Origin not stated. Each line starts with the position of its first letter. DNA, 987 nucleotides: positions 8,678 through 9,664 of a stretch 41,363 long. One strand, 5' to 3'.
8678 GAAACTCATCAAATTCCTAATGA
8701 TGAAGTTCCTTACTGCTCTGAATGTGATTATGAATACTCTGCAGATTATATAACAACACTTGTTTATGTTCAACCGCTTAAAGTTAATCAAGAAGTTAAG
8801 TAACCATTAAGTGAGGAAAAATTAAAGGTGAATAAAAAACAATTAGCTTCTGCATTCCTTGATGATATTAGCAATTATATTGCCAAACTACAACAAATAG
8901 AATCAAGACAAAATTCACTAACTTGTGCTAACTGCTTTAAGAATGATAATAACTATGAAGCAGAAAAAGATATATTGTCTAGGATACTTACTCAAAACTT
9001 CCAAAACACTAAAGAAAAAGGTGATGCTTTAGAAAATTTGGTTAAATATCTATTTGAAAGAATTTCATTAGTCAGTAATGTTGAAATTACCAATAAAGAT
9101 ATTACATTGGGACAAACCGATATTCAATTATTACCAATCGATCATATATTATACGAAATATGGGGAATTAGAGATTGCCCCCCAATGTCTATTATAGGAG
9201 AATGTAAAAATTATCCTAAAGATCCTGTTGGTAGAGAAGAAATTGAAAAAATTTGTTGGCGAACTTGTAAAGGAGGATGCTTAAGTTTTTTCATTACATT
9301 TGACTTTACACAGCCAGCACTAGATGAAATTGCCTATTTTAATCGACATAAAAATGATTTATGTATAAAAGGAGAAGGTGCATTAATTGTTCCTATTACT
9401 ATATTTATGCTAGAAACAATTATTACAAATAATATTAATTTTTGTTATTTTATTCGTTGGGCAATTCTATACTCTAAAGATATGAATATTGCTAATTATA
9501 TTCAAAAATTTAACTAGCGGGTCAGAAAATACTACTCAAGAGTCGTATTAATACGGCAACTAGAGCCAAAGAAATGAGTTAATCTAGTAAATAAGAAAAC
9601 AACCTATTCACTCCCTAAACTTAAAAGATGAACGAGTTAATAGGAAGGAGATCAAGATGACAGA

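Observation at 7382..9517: AT-rich, HIP1-free two-gene cassette (473-aa ORFan plus Mrr-like PD-(D/E)XK nuclease) wedged next to ureC: candidate undescribed defence-type module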

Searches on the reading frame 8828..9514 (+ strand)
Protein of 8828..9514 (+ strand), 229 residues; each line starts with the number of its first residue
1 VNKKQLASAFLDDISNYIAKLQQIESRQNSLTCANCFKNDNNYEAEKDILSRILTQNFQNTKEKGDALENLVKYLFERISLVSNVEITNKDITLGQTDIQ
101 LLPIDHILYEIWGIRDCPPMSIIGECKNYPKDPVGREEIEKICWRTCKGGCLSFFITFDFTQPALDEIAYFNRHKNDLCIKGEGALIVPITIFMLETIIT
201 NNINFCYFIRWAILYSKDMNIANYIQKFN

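Call 4: search_protein_families(library=pfam, proteins=[window:8828-9514:+], max_evalue=1)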
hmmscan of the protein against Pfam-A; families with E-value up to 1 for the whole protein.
window:8828-9514:+ (229 aa): 0 families

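Call 5: search_protein_families(library=padloc, proteins=[window:8828-9514:+], max_evalue=1)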
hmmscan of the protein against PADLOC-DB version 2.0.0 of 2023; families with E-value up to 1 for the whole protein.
window:8828-9514:+ (229 aa): 0 families

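Call 6: search_protein_families(library=ncbifam, proteins=[window:8828-9514:+], max_evalue=1)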
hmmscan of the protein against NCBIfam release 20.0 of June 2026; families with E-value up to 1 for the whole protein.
window:8828-9514:+ (229 aa): 0 families

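Call 9: find_homologous_proteins(query=window:8828-9514:+, max_evalue=0.001)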
Query window:8828-9514:+ (229 aa): 17 proteins with E <= 0.001 among 172 candidates.
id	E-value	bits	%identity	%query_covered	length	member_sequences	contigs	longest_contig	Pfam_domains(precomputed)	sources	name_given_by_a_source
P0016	4.6e-103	362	70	100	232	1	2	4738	-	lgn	-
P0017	6.9e-89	315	61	100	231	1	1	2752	-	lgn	-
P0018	6.4e-88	312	98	59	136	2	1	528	-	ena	-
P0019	2.2e-84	301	60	100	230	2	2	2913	-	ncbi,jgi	jgi:hypothetical protein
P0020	1.3e-83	298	60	100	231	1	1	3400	-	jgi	-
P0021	1.3e-81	292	59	94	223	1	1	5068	-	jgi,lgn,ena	-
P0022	7.3e-80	286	58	98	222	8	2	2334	-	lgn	-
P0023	1.9e-74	268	57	94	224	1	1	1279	-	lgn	-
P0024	3.8e-74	267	56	94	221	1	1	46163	-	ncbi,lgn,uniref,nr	ncbi:MAG: hypothetical protein RMY16_23405 [Nostoc sp. DedQUE12b]|uniref:hypothetical protein n=1 Ta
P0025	1.3e-73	265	53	94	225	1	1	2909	-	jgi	jgi:hypothetical protein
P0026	1.8e-69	252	52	95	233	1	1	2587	-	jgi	-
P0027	7.2e-67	243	49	95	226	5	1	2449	-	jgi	jgi:hypothetical protein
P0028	3.3e-66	241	49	94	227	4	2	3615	-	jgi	jgi:hypothetical protein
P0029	1.4e-62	229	47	96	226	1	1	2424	-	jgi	jgi:hypothetical protein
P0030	5.2e-61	224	47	95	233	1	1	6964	-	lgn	-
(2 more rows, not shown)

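Call 13: find_encoding_contigs(protein=P0024, flank=10000, max_places=4)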
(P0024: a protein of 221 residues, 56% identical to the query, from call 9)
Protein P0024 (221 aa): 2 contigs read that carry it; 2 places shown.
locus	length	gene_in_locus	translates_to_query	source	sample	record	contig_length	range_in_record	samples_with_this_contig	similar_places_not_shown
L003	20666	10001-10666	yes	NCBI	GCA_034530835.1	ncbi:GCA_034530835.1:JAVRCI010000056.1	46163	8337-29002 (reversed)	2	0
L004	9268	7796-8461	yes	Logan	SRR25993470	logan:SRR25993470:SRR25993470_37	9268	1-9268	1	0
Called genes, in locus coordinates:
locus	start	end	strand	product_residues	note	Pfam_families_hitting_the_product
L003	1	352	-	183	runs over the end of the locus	PF04239:DUF421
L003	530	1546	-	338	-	PF03631:Virul_fac_BrkB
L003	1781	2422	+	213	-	PF04313:HSDR_N (weak)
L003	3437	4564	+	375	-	PF02899:Phage_int_SAM_1, PF00589:Phage_integrase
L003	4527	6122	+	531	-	PF03811:Zn_ribbon_InsA (weak), PF13102:Phage_int_SAM_5 (weak), PF00589:Phage_integrase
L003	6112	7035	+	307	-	PF19776:DUF6262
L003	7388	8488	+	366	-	PF25213:HVO_A0261_N (faint)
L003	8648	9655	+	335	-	-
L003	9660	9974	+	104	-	-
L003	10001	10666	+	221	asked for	-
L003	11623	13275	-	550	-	-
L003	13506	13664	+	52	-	-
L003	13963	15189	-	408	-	PF00805:Pentapeptide, PF13576:Pentapeptide_3 (faint), PF00805:Pentapeptide, PF13599:Pentapeptide_4 (weak), PF00805:Pentapeptide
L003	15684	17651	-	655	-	PF00072:Response_reg, PF00989:PAS, PF13188:PAS_8, PF08447:PAS_3, PF08448:PAS_4, PF13426:PAS_9, PF00512:HisKA, PF02518:HATPase_c, +2 more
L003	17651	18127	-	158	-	PF00072:Response_reg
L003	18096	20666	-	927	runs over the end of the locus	PF13493:DUF4118, PF13426:PAS_9, PF08448:PAS_4, PF00989:PAS, PF08448:PAS_4, PF08447:PAS_3, PF00512:HisKA, PF02518:HATPase_c, +6 more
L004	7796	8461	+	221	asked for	-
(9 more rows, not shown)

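Call 19: search_solved_structures(query=A2, max_evalue=10, show_alignments=2)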
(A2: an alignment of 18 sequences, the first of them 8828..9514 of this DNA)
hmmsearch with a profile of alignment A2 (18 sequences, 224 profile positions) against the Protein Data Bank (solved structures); distinct sequences matched with E-value up to 10: 4.
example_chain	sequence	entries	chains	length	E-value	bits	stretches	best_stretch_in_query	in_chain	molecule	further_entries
8hf0_C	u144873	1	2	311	0.93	12.3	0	55-107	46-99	LD06392p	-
9cp1_G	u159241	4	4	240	1.1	12.1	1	126-150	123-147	CRISPR system aCascade subunit Cas5 1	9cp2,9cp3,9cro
9crp_G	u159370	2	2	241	1.1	12.1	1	126-150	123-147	CRISPR system aCascade subunit Cas5 1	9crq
8qad_A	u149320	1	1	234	3.4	10.5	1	45-96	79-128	sc-apCC-6-LLIA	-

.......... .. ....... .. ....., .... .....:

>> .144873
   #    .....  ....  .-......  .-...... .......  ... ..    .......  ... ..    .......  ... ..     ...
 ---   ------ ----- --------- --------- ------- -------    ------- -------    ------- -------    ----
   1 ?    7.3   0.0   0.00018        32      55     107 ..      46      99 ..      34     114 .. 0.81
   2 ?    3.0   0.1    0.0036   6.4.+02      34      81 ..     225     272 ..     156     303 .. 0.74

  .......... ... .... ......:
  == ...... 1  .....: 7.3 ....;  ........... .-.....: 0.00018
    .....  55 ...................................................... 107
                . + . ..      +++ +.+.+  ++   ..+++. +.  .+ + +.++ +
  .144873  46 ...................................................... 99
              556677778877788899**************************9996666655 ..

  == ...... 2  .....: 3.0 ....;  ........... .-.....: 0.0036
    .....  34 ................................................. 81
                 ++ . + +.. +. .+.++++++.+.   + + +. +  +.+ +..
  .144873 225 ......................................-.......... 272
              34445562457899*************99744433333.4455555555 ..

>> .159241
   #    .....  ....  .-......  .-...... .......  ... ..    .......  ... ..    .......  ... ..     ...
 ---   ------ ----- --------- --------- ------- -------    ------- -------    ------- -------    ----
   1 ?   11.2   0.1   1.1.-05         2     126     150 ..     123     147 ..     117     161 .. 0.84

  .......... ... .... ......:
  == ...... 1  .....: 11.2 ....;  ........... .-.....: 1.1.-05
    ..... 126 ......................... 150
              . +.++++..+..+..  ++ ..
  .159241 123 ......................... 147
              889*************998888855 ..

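Call 30: find_related_loci(query=A2, collection=genome_contigs, flank=10000)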
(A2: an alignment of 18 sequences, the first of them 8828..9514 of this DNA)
Query A2 (229 aa) in genome_contigs; peptide patterns used: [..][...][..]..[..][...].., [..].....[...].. (x = any residue, [..] = any of these).
97 stretches matched a pattern; 14 encode a relative of the query (tblastn E <= 1e-3); 14 distinct loci.
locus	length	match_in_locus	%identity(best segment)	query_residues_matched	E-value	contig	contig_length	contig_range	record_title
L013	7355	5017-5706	61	1-228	7e-90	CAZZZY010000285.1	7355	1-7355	MAG: uncultured Acetobacteraceae bacterium isolate Green_W.bin.2 genome assembly, contig: NODE_572_length_7355_cov_12.95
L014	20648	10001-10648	56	10-225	1e-78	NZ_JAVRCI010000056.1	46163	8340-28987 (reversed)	MAG: Nostoc sp. DedQUE12b contig_56, whole genome shotgun sequence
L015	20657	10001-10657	55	10-225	3e-77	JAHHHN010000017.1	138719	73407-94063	MAG: Mojavia pulchra JT2-VF2 scaffold_82_c2, whole genome shotgun sequence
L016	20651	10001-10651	52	10-225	4e-71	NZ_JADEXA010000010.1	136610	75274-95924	Vacuolonema iberomarrocanum LEGE 07170 NODE_10_length_136610_cov_13.352718_(reversed), whole genome shotgun sequence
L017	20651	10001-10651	54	10-225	1e-70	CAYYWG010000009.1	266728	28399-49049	MAG TPA_asm: uncultured bacterium isolate binchicken_co311_241 genome assembly, contig: NODE_46_length_266728_cov_14.322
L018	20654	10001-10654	49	9-225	2e-68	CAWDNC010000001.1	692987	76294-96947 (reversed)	MAG: uncultured cyanobacterium isolate MFD03250.bin.1.131 genome assembly, contig: contig_16975, whole genome shotgun se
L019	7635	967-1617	47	10-226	1e-67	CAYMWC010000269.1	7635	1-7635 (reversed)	MAG TPA_asm: uncultured Pleurocapsa sp. isolate SRP072547_co1_227 genome assembly, contig: NODE_20343_length_7635_cov_8.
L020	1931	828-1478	49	10-226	5e-70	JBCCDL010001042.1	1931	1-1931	MAG: Cyanobacteria bacterium P01_A01_bin.83 k141_52080_length_1931_cov_54.0564, whole genome shotgun sequence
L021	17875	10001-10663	46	10-228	6e-66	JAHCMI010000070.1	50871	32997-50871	MAG: Rivularia sp. MS3 metaspades-bin-3_69, whole genome shotgun sequence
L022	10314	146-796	49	10-225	4e-65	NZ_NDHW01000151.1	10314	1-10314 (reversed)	Pseudanabaena sp. SR411 Contig_155, whole genome shotgun sequence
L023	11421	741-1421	45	10-226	4e-64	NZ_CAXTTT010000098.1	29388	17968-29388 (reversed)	MAG: uncultured Nostoc sp. isolate public_SRR14721954_metawrap_bin.4 public_SRR14721954_metawrap_bin.4_98, whole genome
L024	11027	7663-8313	48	10-226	9e-64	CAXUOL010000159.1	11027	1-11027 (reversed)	MAG TPA_asm: uncultured Nostoc sp. isolate public_SRR14722285_metawrap_bin.1 genome assembly, contig: public_SRR14722285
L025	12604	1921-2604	38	1-225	3e-48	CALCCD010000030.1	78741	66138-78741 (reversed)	MAG TPA_asm: uncultured cyanobacterium isolate SRR3401485_bin.73_CONCOCT_v1.1_MAG genome assembly, contig: ERZ1740068.35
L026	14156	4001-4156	83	124-175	7e-25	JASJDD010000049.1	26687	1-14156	MAG: Crocosphaera sp. isolate MO_167.B6 MO_167.c_1928, whole genome shotgun sequence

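Call 35: predict_structure(alignment_id=A2)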
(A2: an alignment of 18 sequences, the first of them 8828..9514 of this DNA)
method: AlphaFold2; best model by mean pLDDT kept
length: 229 residues; sequences in the alignment: 18
mean_pLDDT: 89.0   pTM: 0.89
mean pLDDT of the five models: 89.0, 87.5, 86.9, 86.6, 86.3
residues with pLDDT >= 90: 149; 70-90: 64; 50-70: 13; < 50: 3
segments of 3 or more residues with pLDDT < 50: none
pLDDT, mean of each block of 10 residues (from residue 1): 89 97 86 93 95 88 84 93 78 62 89 90 83 88 91 93 95 93 92 96 97 96 77
secondary structure, 60 per line:
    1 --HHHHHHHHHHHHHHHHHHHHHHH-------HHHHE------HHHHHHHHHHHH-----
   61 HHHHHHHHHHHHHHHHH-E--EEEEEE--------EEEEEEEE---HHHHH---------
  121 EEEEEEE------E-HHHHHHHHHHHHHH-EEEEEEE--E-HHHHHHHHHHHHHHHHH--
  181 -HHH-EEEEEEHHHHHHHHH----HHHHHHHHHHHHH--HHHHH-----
elements in order: H3-25 H33-36 H44-55 H61-77 E82-87 E96-103 H107-111 E121-127 H136-149 E151-157 H162-178 E186-191 H192-200 H205-217 H220-224

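Call 39: fold_search(model_id=the predicted structure, library=pdb)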
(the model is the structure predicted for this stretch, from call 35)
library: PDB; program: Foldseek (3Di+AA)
matches with E <= 10: 367; with E <= 0.001: 0
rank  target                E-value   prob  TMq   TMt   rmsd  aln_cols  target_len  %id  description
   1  4f0p_B                4.3e-02  0.75  0.33  0.19  12.4       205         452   12  MspJI Restriction Endonuclease - P31 Form (released 2012-08-08)
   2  4f0p_C                1.5e-01  0.41  0.33  0.20  12.3       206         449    9  MspJI Restriction Endonuclease - P31 Form (released 2012-08-08)
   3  6gfu                  1.5e-01  0.15  0.22  0.16  13.1       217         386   12  Crystal structure of an ancient sequence-reconstructed Elongation Factor Tu (node 262) (released 2019-05-22)
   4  6i8r                  2.8e-01  0.14  0.23  0.17  14.4       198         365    8  Crystal structure of an ancient sequence-reconstructed Elongation factor Tu (node 170) (released 2019-11-27)
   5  1mj1_A                3.0e-01  0.11  0.23  0.16  12.0       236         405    8  FITTING THE TERNARY COMPLEX OF EF-Tu/tRNA/GTP AND RIBOSOMAL PROTEINS INTO A 13 A CRYO-EM MAP OF THE COLI 70S RIBOSOME (released 2002-11-01)
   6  3thz_B                3.2e-01  0.12  0.21  0.08  10.4       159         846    8  Human MutSbeta complexed with an IDL of 6 bases (Loop6) and ADP (released 2011-12-21)
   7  5gkj_B                3.4e-01  0.41  0.27  0.27   6.2       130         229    8  Structure of EndoMS in apo form (released 2016-11-02)
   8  4h9g                  3.8e-01  0.14  0.25  0.17  11.9       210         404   13  Probing EF-Tu with a very small brominated fragment library identifies the CCA pocket (released 2013-09-11)
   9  6aq3_B                4.5e-01  0.13  0.16  0.20  13.1       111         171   15  Crystal structure of a trafficking protein particle complex subunit 3 from Naegleria fowleri covalently bound to palmi (released 2017-08-30)
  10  5w76                  5.6e-01  0.08  0.22  0.16  13.3       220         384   10  Crystal Structure of Reconstructed Bacterial Elongation Factor Node 168 (released 2018-04-25)
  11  1e0s                  6.3e-01  0.08  0.24  0.29  12.2       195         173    8  small G protein Arf6-GDP (released 2000-04-18)
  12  8j99_B                6.7e-01  0.21  0.26  0.13   5.3       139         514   12  Human 3-methylcrotonyl-CoA carboxylase in BCS-mcoa state (released 2024-05-08)
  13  8rth_B                6.7e-01  0.11  0.24  0.12  11.9       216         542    9  Trypanosoma brucei 3-methylcrotonyl-CoA carboxylase (released 2024-04-17)
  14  7k3z_E                6.7e-01  0.09  0.20  0.09  13.4       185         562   13  P. falciparum Cpn60 D474A mutant bound to ATP (released 2021-04-21)
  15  9s4q_Kl               6.7e-01  0.06  0.15  0.17  15.8       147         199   10  Cryo-EM structure of the Saccharomyces cerevisiae KMN junction complex lacking the Mis12c(Mtw1c) head 2 domain (released 2026-04-08)
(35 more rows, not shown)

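Call 50: search_protein_families(library=pfam, alignment_id=A2, max_evalue=10)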
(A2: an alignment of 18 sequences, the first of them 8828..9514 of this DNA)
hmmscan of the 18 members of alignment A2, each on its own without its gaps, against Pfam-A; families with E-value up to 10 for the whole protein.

A. member 1, window:8828-9514:+ (229 aa): 0 families

B. families by the number of members that match (of 18 scanned): 10 families
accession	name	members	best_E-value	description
PF04471.18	Mrr_cat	2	0.012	Restriction endonuclease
PF23053.1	UBA_N4BP1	2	0.13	N4BP1, UBA-like domain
PF18813.6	PBECR4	1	0.0041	phage-Barnase-EndoU-ColicinE5/D-RelE like nuclease4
PF02792.19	Mago_nashi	1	0.018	Mago nashi protein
PF05892.16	Tricho_coat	1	0.073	Trichovirus coat protein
PF13963.11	Transpos_assoc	1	0.19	Transposase-associated domain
PF17165.9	DUF5121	1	0.19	Domain of unknown function (DUF5121)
PF12523.13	DUF3725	1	0.25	Protein of unknown function (DUF3725)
PF10221.14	Mat89Bb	1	0.52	Cell cycle and development regulator Mat89Bb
PF11571.13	Med27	1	0.96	Mediator complex subunit 27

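Call 51: search_protein_families(library=phrogs, proteins=[window:8828-9514:+], max_evalue=1)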
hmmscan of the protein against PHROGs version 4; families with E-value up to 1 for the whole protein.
window:8828-9514:+ (229 aa): 1 family
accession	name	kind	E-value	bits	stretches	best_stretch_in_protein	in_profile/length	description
phrog_6350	-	unknown function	0.0022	18.3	1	57-142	46-127/256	-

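Call 64: search_protein_families(library=pfam, alignment_id=A4, max_evalue=0.00001)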
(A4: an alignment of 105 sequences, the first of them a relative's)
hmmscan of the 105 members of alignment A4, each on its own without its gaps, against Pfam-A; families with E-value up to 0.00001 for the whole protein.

A. member 1, L013:585-2708:+ (708 aa): 3 families
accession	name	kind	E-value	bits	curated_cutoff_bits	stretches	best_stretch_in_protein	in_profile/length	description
PF00805.28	Pentapeptide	-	5.2e-36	122.2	20.2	3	30-68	2-40/40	Pentapeptide repeats (8 copies)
PF13599.13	Pentapeptide_4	-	2e-17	63.4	38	0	377-423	10-56/78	Pentapeptide repeat region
PF13576.12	Pentapeptide_3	-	4.6e-13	49.6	27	0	32-67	2-39/48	Pentapeptide repeats (9 copies)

B. families by the number of members that match (of 105 scanned): 121 families (the first 25 are shown)
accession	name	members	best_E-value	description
PF05685.18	Uma2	7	6e-43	Putative restriction endonuclease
PF00589.27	Phage_integrase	4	7e-22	Phage integrase family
PF02384.22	N6_Mtase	3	1.2e-97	N-6 DNA Methylase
PF12161.14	HsdM_N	3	4.4e-30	HsdM N-terminal domain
PF01170.24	UPF0020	3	3.6e-10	RMKL-like, methyltransferase domain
PF07669.17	Eco57I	3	2.2e-07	Eco57I restriction-modification methylase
PF01019.26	G_glu_transpept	2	1.1e-147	Gamma-glutamyltranspeptidase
PF00805.28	Pentapeptide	2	4.7e-38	Pentapeptide repeats (8 copies)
PF01420.25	Methylase_S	2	6e-36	Type I restriction modification DNA specificity domain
PF00561.26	Abhydrolase_1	2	1e-19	alpha/beta hydrolase fold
PF13599.13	Pentapeptide_4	2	2e-17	Pentapeptide repeat region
PF13576.12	Pentapeptide_3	2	2e-14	Pentapeptide repeats (9 copies)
PF01926.29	MMR_HSR1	2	2.1e-14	50S ribosome-binding GTPase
PF12146.15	Hydrolase_4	2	1.8e-12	Serine aminopeptidase, S33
PF12697.13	Abhydrolase_6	2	3.6e-11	Alpha/beta hydrolase family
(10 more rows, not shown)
